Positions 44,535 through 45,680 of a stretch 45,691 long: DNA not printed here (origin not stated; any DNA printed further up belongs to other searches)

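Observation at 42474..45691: FtsX/MacB-type ABC exporter whose ATPase carries a YHS metal-binding domain, start/stop-coupled to a P1B-type ATPase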

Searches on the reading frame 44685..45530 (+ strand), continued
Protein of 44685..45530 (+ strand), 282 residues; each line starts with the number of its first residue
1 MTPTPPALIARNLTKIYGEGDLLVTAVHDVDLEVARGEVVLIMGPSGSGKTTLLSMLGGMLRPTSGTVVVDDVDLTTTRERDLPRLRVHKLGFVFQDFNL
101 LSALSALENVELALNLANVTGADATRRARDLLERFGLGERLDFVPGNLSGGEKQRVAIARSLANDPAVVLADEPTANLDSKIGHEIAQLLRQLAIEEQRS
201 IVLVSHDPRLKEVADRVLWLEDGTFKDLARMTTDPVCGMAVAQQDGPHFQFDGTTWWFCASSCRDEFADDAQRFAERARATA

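Call 13: find_encoding_contigs(protein=P0002, flank=10000, max_places=3)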
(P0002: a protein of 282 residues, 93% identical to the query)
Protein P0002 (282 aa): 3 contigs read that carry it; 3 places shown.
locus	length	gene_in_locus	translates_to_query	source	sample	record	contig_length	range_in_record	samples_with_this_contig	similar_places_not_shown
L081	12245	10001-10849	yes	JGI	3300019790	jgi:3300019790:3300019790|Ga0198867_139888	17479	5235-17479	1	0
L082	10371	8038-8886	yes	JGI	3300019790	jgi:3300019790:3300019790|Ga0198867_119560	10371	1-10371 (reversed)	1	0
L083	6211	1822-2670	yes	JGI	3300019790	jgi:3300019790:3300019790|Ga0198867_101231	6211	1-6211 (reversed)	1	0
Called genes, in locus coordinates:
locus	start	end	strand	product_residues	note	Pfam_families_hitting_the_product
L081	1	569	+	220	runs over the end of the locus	PF00072:Response_reg, PF08281:Sigma70_r4_2, PF00196:GerE, PF13412:HTH_24 (weak)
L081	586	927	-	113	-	-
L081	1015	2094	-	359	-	PF00989:PAS, PF08448:PAS_4, PF12860:PAS_7 (faint), PF13188:PAS_8, PF13426:PAS_9, PF07730:HisKA_3, PF13581:HATPase_c_2 (weak), PF02518:HATPase_c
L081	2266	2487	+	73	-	-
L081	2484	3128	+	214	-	PF01323:DSBA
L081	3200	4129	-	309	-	PF01435:Peptidase_M48 (weak)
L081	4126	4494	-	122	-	PF03965:Penicillinase_R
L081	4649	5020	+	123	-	-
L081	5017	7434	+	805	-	PF00403:HMA, PF00122:E1-E2_ATPase, PF00702:Hydrolase, PF12710:HAD (weak), PF08282:Hydrolase_3 (faint)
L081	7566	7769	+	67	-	-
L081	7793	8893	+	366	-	PF12704:MacB_PCD, PF02687:FtsX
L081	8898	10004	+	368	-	PF12704:MacB_PCD, PF02687:FtsX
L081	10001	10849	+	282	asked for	PF00005:ABC_tran, PF02463:SMC_N (faint), PF13304:AAA_21 (faint), PF04945:YHS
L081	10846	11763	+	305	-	PF00561:Abhydrolase_1, PF12146:Hydrolase_4, PF12697:Abhydrolase_6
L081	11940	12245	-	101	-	?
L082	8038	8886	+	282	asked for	PF00005:ABC_tran, PF02463:SMC_N (faint), PF13304:AAA_21 (faint), PF04945:YHS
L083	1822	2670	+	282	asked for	PF00005:ABC_tran, PF02463:SMC_N (faint), PF13304:AAA_21 (faint), PF04945:YHS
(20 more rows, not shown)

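Call 14: find_encoding_contigs(protein=P0004, flank=10000, max_places=3)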
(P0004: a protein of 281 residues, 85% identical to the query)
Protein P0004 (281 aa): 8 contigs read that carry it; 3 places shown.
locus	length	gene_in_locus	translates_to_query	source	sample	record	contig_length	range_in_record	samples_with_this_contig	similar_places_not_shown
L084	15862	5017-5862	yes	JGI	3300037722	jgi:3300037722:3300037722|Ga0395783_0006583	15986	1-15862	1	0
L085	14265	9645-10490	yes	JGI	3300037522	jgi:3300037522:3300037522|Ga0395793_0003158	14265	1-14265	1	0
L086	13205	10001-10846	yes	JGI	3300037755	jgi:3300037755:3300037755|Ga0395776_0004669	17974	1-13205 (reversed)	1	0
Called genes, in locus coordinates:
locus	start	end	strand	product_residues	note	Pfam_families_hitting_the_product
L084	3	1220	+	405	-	?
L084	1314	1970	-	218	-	PF00211:Guanylate_cyc, PF04945:YHS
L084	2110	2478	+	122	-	-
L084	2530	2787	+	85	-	-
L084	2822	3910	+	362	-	PF12704:MacB_PCD, PF02687:FtsX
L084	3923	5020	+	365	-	PF12704:MacB_PCD, PF02687:FtsX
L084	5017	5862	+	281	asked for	PF00005:ABC_tran, PF13304:AAA_21 (faint), PF04945:YHS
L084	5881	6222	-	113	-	PF09981:DUF2218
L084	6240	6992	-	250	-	-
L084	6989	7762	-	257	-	PF00005:ABC_tran, PF13304:AAA_21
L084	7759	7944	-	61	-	-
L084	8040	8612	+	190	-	PF00440:TetR_N, PF21597:TetR_C_43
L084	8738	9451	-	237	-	-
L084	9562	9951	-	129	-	PF00376:MerR, PF13411:MerR_1, PF09278:MerR-DNA-bind (weak)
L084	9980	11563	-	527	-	PF00009:GTP_EFTU, PF22042:EF-G_D2, PF16658:RF3_C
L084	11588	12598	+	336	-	PF11387:DUF2795 (weak)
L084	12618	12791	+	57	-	-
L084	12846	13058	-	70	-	-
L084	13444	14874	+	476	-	PF20585:Pectate_lyase_5 (faint)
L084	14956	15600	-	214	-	-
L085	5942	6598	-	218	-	PF00211:Guanylate_cyc, PF04945:YHS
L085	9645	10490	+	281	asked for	PF00005:ABC_tran, PF13304:AAA_21 (faint), PF04945:YHS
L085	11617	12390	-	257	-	PF00005:ABC_tran, PF13304:AAA_21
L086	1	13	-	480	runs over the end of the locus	PF13738:Pyr_redox_3 (faint), PF07992:Pyr_redox_2, PF00070:Pyr_redox, PF02852:Pyr_redox_dim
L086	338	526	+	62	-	PF09851:SHOCT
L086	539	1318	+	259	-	PF00561:Abhydrolase_1, PF12146:Hydrolase_4, PF12697:Abhydrolase_6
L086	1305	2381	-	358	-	PF00877:NLPC_P60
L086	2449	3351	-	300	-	PF01435:Peptidase_M48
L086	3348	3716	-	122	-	PF03965:Penicillinase_R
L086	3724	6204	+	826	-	PF00403:HMA, PF00122:E1-E2_ATPase, PF00702:Hydrolase, PF08282:Hydrolase_3 (faint), PF12710:HAD (weak)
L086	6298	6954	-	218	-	PF00211:Guanylate_cyc, PF04945:YHS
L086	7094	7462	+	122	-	-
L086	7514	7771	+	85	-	-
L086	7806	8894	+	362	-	PF12704:MacB_PCD, PF02687:FtsX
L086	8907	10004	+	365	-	PF12704:MacB_PCD, PF02687:FtsX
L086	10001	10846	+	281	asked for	PF00005:ABC_tran, PF13304:AAA_21 (faint), PF04945:YHS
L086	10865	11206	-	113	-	PF09981:DUF2218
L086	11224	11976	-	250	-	-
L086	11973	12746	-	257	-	PF00005:ABC_tran, PF13304:AAA_21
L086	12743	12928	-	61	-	-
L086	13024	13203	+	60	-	?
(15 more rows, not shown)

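Call 18: search_protein_families(library=ncbifam, proteins=[window:44685-45530:+], max_evalue=0.001)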
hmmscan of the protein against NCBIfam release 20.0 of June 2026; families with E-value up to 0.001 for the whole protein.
window:44685-45530:+ (282 aa): 194 families (the best 25 are shown)
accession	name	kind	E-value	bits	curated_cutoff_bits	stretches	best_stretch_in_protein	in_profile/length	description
TIGR02982.1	heterocyst_DevA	subfamily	1.6e-67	227.3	295.8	1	10-225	4-219/220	ABC exporter ATP-binding subunit, DevA family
TIGR02211.1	LolD_lipo_ex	equivalog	7.2e-65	218.6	307.75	1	9-225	3-219/221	lipoprotein-releasing ABC transporter ATP-binding protein LolD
TIGR02673.1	FtsE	equivalog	1.9e-56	191.1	264.85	1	13-223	7-213/214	cell division ATP-binding protein FtsE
NF007826.0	PRK10535.1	equivalog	1.2e-55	189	966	1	8-225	5-221/648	macrolide ABC transporter ATP-binding protein/permease MacB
NF007879.0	PRK10584.1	equivalog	1.8e-54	184.9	336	1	10-227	9-226/228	putative ABC transporter ATP-binding protein YbbA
NF008639.0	PRK11629.1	equivalog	2.5e-54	184.1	360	1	8-227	7-226/234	lipoprotein-releasing ABC transporter ATP-binding protein LolD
TIGR03608.1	L_ocin_972_ABC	subfamily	8.2e-50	169.1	254.85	1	13-219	4-205/206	putative bacteriocin export ABC transporter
NF008428.0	PRK11264.1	equivalog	2.2e-48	164.7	406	1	25-225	17-222/250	L-cystine ABC transporter ATP-binding protein TcyN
NF038007.1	ABC_ATP_DarD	equivalog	2.3e-48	164.5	375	1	11-225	5-218/218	darobactin export ABC transporter ATP-binding protein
TIGR01186.1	proV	subfamily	7.1e-48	163.5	326.6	1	25-224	7-207/363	betaine/proline/choline family ABC transporter ATP-binding protein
NF040933.2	ABC_arch_GlcV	equivalog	9.1e-48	162.9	450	1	9-230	4-225/357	glucose ABC transporter ATP-binding protein GlcV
TIGR02314.1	ABC_MetN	equivalog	1e-47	162.8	499.7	1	11-224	5-218/343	methionine ABC transporter ATP-binding protein MetN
NF007027.0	PRK09493.1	equivalog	1.1e-47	162.4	379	1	11-225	5-214/240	glutamine ABC transporter ATP-binding protein GlnQ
TIGR02315.1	ABC_phnC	equivalog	2.3e-46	158.2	266.1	1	11-224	5-223/243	phosphonate ABC transporter ATP-binding protein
TIGR00968.1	3a0106s01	subfamily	8.6e-45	153.1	342.75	1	11-227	4-211/237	sulfate ABC transporter ATP-binding protein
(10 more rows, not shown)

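Call 25: search_solved_structures(query=window:44685-45530:+, max_evalue=1e-20)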
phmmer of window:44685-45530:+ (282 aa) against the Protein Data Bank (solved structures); distinct sequences matched with E-value up to 1e-20: 222 (the best 60 are shown).
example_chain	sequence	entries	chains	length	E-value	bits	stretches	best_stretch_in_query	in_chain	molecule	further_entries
1f3o_A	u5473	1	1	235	3.6e-54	187.2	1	10-225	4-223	HYPOTHETICAL ABC TRANSPORTER ATP-BINDING PROTEIN MJ0796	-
1l2t_A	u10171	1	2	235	9.3e-54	185.8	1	10-225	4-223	Hypothetical ABC transporter ATP-binding protein MJ0796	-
3tif_A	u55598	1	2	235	2.6e-53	184.4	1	11-225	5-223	Uncharacterized ABC transporter ATP-binding protein MJ0796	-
5xu1_A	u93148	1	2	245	7.2e-52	179.7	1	10-226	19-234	ABC transporter ATP-binding protein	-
8s7v_K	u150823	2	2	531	2e-49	171.6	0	91-226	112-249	Glycine betaine/carnitine/choline transport ATP-binding protein OpuCA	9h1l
9o9x_A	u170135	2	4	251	8.2e-48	166.3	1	24-226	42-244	ABC transporter ATP-binding protein YtrE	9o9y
5lil_A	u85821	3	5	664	7.7e-47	163.2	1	11-225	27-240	Macrolide export ATP-binding/permease protein MacB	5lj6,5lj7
5lj9_A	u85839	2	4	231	2e-46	161.8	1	6-225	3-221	Macrolide export ATP-binding/permease protein MacB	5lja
9ge6_B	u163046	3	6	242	3.4e-46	161.1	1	10-227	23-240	Uncharacterized ABC transporter ATP-binding protein YbbA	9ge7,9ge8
9w35_C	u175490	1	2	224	8.5e-46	159.7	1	8-225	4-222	LolD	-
9ugg_A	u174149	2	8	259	8.5e-46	159.7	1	10-233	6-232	Lantibiotic ABC transporter ATP-binding protein PsdA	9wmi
9w2w_D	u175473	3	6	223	1e-45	159.5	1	8-224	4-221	LolD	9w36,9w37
7mdy_D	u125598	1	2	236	1.4e-45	159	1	10-225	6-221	Lipoprotein-releasing system ATP-binding protein LolD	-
7v8l_D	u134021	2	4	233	1.5e-45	158.9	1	10-225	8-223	Lipoprotein-releasing system ATP-binding protein LolD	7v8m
9rlc_D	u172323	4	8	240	1.5e-45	158.9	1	10-225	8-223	Lipoprotein-releasing system ATP-binding protein LolD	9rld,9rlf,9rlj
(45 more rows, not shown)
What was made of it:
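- Closest known: LolCDE lipoprotein extractor. Same: The ATPase is LolD-like (218.6 bits, call 18; call 25).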

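Call 37: search_protein_families(library=pfam, proteins=[L038:9520-10206:+, L041:14839-15525:+, L009:1-324:+, L027:6528-7043:-, L038:14207-15313:-, L035:10868-11581:-, L048:5136-5645:+, L004:5386-5763:+, L075:5403-5753:+, L031:5488-5760:+], max_evalue=0.001)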
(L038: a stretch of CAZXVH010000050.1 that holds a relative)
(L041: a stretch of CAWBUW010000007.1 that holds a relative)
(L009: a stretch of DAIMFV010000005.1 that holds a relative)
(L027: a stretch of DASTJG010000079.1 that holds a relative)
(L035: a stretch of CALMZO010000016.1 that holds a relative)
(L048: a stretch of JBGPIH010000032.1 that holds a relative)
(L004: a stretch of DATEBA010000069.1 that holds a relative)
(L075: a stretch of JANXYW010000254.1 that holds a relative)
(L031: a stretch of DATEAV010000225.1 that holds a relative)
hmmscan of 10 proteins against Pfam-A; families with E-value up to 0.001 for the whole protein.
L038:9520-10206:+ (229 aa): 7 families
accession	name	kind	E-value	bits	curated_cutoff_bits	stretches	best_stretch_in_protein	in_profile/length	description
PF08241.18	Methyltransf_11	-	2.9e-23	82.8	21.2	1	68-161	1-94/95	Methyltransferase domain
PF13649.12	Methyltransf_25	-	5.2e-21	75.6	27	1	67-158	1-97/97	Methyltransferase domain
PF13847.12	Methyltransf_31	-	1.9e-16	60.5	27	1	63-166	3-113/145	Methyltransferase domain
PF08242.18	Methyltransf_12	-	2.8e-14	54.1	30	1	68-160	1-98/98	Methyltransferase domain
PF13489.12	Methyltransf_23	-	6.1e-14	52.5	27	1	46-170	4-124/164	Methyltransferase domain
PF01209.24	Ubie_methyltran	-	4.6e-13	49.5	20.1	1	36-180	16-169/233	ubiE/COQ5 methyltransferase family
PF20922.3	Anamorsin_N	-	0.00061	20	27.1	1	118-169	42-94/163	Anamorsin, N-terminal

L041:14839-15525:+ (229 aa): 2 families
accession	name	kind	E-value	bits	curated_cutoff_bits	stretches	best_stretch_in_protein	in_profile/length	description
PF00072.30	Response_reg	-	6.2e-32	110.5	30.2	1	6-115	1-111/111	Response regulator receiver domain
PF00486.34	Trans_reg_C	-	4.8e-26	91.1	26.2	1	154-224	4-77/77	Transcriptional regulatory protein, C terminal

L009:1-324:+ (108 aa): 2 families
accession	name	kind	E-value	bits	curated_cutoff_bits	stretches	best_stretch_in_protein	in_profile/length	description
PF13473.12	Cupredoxin_1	-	9.8e-12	45.3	27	1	15-105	17-104/104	Cupredoxin-like domain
PF00127.26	Copper-bind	-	3.9e-09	37.3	21.2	1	21-106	5-99/99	Copper binding proteins, plastocyanin/azurin family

L027:6528-7043:- (172 aa): 0 families

L038:14207-15313:- (369 aa): 3 families
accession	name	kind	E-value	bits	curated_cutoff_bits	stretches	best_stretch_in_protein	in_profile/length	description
PF02518.31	HATPase_c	-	9.1e-30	103.8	26.4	1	257-368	2-110/111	Histidine kinase-, DNA gyrase B-, and HSP90-like ATPase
PF00672.30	HAMP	-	2e-18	66.9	25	1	90-142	1-53/53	HAMP domain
PF00512.31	HisKA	-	1.4e-16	60.7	26.9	1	147-210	2-66/66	His Kinase A (phospho-acceptor) domain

L035:10868-11581:- (238 aa): 1 family
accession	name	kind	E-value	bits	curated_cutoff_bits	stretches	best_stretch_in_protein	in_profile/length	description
PF01790.23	LGT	-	5.3e-59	199.9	24.9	1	1-225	19-240/240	Prolipoprotein diacylglyceryl transferase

L048:5136-5645:+ (170 aa): 1 family
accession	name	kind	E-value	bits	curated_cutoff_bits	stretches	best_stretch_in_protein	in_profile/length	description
PF01545.26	Cation_efflux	-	0.00013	22.2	26.6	1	29-158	74-191/198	Cation efflux family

L004:5386-5763:+ (126 aa): 1 family
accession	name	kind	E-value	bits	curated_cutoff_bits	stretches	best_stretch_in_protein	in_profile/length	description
PF13473.12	Cupredoxin_1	-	1.7e-18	67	27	1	18-123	6-104/104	Cupredoxin-like domain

L075:5403-5753:+ (117 aa): 1 family
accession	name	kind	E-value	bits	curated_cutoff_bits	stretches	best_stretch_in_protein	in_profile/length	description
PF02583.22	Trns_repr_metal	-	3.6e-27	95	22.8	1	35-113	2-78/78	Metal-sensitive transcriptional repressor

L031:5488-5760:+ (91 aa): 0 families

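Call 38: predict_structure(alignment_id=A1)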
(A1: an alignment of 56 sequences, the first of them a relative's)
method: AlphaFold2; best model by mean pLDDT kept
length: 282 residues; sequences in the alignment: 56
mean_pLDDT: 92.0   pTM: 0.78
mean pLDDT of the five models: 92.0, 91.4, 89.9, 89.0, 87.6
residues with pLDDT >= 90: 230; 70-90: 40; 50-70: 12; < 50: 0
segments of 3 or more residues with pLDDT < 50: none
pLDDT, mean of each block of 10 residues (from residue 1): 85 96 94 96 92 96 97 95 93 84 97 97 98 97 96 96 96 90 94 95 92 92 77 81 80 91 95 89 70
secondary structure, 60 per line:
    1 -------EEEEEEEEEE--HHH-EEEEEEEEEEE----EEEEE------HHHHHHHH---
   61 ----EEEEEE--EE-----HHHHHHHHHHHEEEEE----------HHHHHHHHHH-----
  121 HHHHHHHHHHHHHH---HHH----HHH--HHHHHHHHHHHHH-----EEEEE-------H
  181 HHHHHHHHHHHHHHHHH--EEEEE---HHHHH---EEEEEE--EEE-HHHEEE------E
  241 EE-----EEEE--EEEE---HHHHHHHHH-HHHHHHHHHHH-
elements in order: E8-17 E24-34 E39-43 H50-57 E65-70 H80-90 E91-95 H106-115 H121-134 H150-162 E168-172 H180-197 E200-204 H208-212 E216-221 E224-226 E231-233 E240-242 E248-251 E254-257 H261-269 H271-281
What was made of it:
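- The model is confident: pLDDT 92, pTM 0.78 (call 38).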

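Call 44: fold_search(model_id=the predicted structure, library=pdb)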
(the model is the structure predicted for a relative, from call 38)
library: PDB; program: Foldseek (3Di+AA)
matches with E <= 10: 1878; with E <= 0.001: 1312
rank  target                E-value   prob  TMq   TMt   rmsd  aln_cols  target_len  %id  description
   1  5lj9_B                7.1e-27  1.00  0.75  0.92   1.4       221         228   40  Structure of the E. coli MacB ABC domain (C2221) (released 2017-11-15)
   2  5lj9_A                1.1e-26  1.00  0.76  0.93   1.5       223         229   40  Structure of the E. coli MacB ABC domain (C2221) (released 2017-11-15)
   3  3tif_B                1.3e-26  1.00  0.72  0.86   3.3       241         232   38  Dimeric structure of a post-hydrolysis state of the ATP-binding cassette MJ0796 bound to ADP and Pi (released 2012-03-21)
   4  5lj7_B                1.8e-26  1.00  0.71  0.35   9.9       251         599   35  Structure of Aggregatibacter actinomycetemcomitans MacB bound to ATP (P21) (released 2017-11-15)
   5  5lil_A                4.3e-26  1.00  0.71  0.34  18.1       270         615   33  Structure of Aggregatibacter actinomycetemcomitans MacB bound to ATPyS (P21) (released 2017-11-15)
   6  9ge6_B                8.2e-26  1.00  0.75  0.93   1.6       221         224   42  Structure of E. coli YbbAP (released 2025-05-28)
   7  5lil_B                9.8e-26  1.00  0.71  0.35   9.9       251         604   35  Structure of Aggregatibacter actinomycetemcomitans MacB bound to ATPyS (P21) (released 2017-11-15)
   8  5lj7_A                1.0e-25  1.00  0.71  0.35  18.1       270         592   33  Structure of Aggregatibacter actinomycetemcomitans MacB bound to ATP (P21) (released 2017-11-15)
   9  9ge8_B                1.1e-25  1.00  0.71  0.88   2.3       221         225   42  Structure of E. coli YbbAP-TesA with bound ATP analogue (released 2025-05-28)
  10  3tif_A                1.4e-25  1.00  0.72  0.87   2.1       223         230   42  Dimeric structure of a post-hydrolysis state of the ATP-binding cassette MJ0796 bound to ADP and Pi (released 2012-03-21)
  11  5lja                  2.1e-25  1.00  0.75  0.92   1.4       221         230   40  Structure of the E. coli MacB ABC domain (P6122) (released 2017-11-15)
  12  9ge7_B                2.6e-25  1.00  0.72  0.89   2.2       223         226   42  Structure of E. coli YbbAP with bound ATP analogue (released 2025-05-28)
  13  7v8m_D                5.3e-25  1.00  0.73  0.88   3.5       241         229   38  LolCDE-apo in nanodiscs (released 2022-08-31)
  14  9rlj_D                6.0e-25  1.00  0.72  0.87   2.4       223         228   41  LolCDE with bound ATPgammaS (released 2026-01-21)
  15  1l2t_A                6.7e-25  1.00  0.72  0.87   2.1       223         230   42  Dimeric Structure of MJ0796, a Bacterial ABC Transporter Cassette (released 2002-07-24)
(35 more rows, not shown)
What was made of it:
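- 44685..45362 (+): Nucleotide-binding domain of the ABC ATPase (residues 1-226), with complete catalytic motifs. The closest solved relatives are MJ0796, MacB, YbbA and LolD, all ending at about residue 225 (calls 25, 44).
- On Type VII ABC transporters (MacB/FtsX superfamily): The nearest structures are MacB, YbbA, MJ0796 and LolD (calls 25, 44).
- Closest known: C-terminal regulatory domains of ABC importer ATPases. Same: An extra ligand-binding domain follows the nucleotide-binding domain and controls closure of the ATPase dimer from the cytoplasmic side (established knowledge; MetN appears among the hits in calls 25 and 44).
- The nucleotide-binding domain matches MacB, YbbA, MJ0796 and LolD at target-normalised TM about 0.9 (call 44).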
